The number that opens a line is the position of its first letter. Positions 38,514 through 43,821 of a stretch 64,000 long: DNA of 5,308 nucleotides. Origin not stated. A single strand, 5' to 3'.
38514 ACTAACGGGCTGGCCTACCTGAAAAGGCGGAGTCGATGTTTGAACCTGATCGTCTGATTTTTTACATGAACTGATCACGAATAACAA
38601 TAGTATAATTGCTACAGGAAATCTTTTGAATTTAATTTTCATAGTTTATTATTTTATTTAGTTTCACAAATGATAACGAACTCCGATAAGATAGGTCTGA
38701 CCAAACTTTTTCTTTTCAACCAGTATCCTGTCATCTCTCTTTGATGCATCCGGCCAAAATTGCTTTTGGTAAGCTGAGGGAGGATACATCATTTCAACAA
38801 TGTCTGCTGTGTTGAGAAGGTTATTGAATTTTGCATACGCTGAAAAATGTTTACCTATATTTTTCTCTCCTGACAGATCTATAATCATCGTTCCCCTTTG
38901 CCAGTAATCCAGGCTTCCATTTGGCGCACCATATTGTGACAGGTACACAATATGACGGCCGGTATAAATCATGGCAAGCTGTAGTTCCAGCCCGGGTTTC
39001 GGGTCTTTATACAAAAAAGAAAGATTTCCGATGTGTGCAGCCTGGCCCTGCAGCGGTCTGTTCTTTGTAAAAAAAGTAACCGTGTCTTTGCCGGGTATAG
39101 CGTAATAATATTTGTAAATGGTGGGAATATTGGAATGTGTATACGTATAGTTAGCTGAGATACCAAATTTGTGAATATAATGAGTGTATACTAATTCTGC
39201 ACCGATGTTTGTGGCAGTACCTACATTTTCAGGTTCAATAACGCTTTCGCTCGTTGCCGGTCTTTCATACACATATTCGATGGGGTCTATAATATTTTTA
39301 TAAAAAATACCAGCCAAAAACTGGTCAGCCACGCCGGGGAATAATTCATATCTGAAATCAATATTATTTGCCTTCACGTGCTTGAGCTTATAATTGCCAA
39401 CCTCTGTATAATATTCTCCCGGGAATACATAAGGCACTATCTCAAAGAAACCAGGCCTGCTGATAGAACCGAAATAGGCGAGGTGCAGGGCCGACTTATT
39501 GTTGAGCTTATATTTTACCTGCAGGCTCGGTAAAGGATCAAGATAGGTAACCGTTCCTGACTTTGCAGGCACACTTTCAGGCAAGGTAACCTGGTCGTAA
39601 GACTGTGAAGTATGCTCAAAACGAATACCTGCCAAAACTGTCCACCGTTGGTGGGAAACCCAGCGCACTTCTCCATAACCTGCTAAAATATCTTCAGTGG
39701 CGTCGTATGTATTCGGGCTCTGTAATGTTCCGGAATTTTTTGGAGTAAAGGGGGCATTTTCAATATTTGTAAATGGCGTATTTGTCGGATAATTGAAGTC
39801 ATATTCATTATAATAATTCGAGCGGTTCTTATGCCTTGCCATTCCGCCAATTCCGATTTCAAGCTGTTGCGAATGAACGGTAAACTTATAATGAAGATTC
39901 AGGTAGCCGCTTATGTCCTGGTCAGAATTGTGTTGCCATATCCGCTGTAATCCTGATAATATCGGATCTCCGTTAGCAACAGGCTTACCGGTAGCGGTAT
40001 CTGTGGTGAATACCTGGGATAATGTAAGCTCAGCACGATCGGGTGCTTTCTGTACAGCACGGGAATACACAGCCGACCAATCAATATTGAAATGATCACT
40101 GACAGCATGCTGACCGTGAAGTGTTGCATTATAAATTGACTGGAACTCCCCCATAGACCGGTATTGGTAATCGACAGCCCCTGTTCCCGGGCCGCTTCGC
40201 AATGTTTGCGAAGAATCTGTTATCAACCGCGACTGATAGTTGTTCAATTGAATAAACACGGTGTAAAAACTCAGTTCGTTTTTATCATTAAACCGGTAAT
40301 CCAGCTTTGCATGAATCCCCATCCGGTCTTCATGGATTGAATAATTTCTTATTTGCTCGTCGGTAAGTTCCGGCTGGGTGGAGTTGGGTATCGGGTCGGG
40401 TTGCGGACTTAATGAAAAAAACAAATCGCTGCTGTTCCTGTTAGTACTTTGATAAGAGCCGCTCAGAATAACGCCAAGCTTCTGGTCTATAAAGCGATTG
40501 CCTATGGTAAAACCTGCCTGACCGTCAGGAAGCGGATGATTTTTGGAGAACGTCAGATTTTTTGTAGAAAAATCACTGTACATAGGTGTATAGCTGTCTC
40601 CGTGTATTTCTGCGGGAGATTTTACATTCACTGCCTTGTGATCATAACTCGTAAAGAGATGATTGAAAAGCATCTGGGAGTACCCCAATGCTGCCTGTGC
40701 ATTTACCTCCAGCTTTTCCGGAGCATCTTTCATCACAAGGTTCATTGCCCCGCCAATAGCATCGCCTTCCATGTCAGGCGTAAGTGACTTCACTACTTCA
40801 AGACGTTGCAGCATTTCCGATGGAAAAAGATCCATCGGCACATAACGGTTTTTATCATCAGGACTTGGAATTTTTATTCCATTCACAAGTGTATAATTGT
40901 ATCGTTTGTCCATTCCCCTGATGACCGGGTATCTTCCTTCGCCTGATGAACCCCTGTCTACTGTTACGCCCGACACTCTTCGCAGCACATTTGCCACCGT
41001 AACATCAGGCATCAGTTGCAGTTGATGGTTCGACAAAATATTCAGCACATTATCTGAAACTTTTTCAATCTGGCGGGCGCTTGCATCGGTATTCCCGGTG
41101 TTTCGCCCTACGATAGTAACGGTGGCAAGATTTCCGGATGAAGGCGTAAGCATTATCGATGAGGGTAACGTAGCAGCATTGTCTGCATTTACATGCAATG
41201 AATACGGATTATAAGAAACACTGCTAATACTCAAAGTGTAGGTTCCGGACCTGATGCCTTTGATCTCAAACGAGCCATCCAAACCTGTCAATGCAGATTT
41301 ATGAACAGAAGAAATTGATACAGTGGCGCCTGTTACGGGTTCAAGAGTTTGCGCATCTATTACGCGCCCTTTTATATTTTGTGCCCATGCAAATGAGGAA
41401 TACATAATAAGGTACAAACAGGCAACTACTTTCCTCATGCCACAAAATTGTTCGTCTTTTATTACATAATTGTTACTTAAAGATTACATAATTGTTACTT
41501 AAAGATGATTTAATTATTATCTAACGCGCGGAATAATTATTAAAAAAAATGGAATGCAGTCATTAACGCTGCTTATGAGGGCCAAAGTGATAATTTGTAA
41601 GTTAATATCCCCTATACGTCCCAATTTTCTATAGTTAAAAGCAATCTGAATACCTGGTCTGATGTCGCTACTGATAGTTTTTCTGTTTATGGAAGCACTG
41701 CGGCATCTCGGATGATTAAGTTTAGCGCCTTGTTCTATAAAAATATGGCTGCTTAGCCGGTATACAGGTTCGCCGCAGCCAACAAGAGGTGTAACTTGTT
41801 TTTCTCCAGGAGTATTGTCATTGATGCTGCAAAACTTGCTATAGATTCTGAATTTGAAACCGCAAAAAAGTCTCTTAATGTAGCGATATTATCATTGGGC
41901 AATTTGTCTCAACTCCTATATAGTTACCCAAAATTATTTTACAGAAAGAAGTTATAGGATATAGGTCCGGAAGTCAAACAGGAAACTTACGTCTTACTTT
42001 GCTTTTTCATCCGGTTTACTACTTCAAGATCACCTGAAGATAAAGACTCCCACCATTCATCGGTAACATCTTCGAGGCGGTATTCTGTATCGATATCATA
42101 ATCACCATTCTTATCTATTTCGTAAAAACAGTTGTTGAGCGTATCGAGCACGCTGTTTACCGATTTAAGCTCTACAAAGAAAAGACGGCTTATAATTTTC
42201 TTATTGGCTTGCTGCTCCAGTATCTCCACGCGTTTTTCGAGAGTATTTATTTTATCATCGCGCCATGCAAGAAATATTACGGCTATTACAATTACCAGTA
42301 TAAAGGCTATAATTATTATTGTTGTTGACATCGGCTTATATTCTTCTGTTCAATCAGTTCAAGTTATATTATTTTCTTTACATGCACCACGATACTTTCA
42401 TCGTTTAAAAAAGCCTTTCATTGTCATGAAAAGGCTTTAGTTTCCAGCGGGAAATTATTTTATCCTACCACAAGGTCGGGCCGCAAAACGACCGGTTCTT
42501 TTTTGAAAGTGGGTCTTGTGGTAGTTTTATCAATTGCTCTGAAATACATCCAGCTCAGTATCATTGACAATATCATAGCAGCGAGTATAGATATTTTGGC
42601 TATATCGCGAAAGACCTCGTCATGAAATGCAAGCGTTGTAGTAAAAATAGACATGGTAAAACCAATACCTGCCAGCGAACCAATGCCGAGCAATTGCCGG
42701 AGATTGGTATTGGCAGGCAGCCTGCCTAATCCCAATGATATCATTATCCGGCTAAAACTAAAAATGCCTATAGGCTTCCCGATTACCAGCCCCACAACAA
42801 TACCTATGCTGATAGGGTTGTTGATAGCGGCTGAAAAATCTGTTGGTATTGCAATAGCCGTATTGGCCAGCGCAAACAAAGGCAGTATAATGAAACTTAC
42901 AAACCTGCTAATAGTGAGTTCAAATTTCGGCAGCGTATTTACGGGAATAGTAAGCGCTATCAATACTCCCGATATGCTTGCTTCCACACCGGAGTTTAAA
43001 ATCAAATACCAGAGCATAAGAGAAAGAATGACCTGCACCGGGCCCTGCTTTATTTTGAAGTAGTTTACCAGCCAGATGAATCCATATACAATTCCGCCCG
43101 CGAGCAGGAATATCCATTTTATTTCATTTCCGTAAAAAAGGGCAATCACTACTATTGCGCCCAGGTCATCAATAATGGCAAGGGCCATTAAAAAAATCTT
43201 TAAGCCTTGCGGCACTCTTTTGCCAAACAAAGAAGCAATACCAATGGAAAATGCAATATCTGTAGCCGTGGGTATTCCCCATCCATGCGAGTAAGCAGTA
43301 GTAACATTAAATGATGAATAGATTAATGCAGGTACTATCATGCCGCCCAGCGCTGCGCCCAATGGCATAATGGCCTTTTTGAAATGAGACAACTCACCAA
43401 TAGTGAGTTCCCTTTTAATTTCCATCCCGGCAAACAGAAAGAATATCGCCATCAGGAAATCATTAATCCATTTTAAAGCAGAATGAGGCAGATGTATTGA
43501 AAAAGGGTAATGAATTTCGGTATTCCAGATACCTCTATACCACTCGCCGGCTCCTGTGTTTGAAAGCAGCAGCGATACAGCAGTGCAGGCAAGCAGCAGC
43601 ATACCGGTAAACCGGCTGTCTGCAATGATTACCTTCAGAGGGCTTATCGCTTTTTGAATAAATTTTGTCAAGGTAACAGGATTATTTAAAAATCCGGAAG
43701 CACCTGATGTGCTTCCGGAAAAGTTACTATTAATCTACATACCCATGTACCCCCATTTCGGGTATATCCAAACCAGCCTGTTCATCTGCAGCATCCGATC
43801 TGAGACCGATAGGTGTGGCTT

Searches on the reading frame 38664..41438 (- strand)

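Call 79: search_protein_families(library=pfam, proteins=[window:38664-41438:-], max_evalue=0.00001)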
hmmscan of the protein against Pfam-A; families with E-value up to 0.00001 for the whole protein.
window:38664-41438:- (924 aa): 4 families
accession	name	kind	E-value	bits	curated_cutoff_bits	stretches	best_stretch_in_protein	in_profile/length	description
PF00593.30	TonB_dep_Rec_b-barrel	-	2e-23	84.4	27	1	400-874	38-436/436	TonB dependent receptor-like, beta-barrel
PF13715.12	CarbopepD_reg_2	-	7e-17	61.7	32.2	1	22-108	1-87/88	CarboxypepD_reg-like domain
PF07715.20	Plug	-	3.7e-16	60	23.9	1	133-231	10-107/107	TonB-dependent Receptor Plug Domain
PF13620.12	CarboxypepD_reg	-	2.6e-12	47.4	32.3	1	22-90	2-76/82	Carboxypeptidase regulatory-like domain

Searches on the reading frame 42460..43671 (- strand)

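Call 80: search_protein_families(library=pfam, proteins=[window:42460-43671:-], max_evalue=0.00001)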
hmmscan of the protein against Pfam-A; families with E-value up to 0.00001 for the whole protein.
window:42460-43671:- (403 aa): 1 family
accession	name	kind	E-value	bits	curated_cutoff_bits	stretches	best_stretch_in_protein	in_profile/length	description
PF06965.17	Na_H_antiport_1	-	3.9e-122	408.2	23.5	1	16-376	4-373/374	Na+/H+ antiporter 1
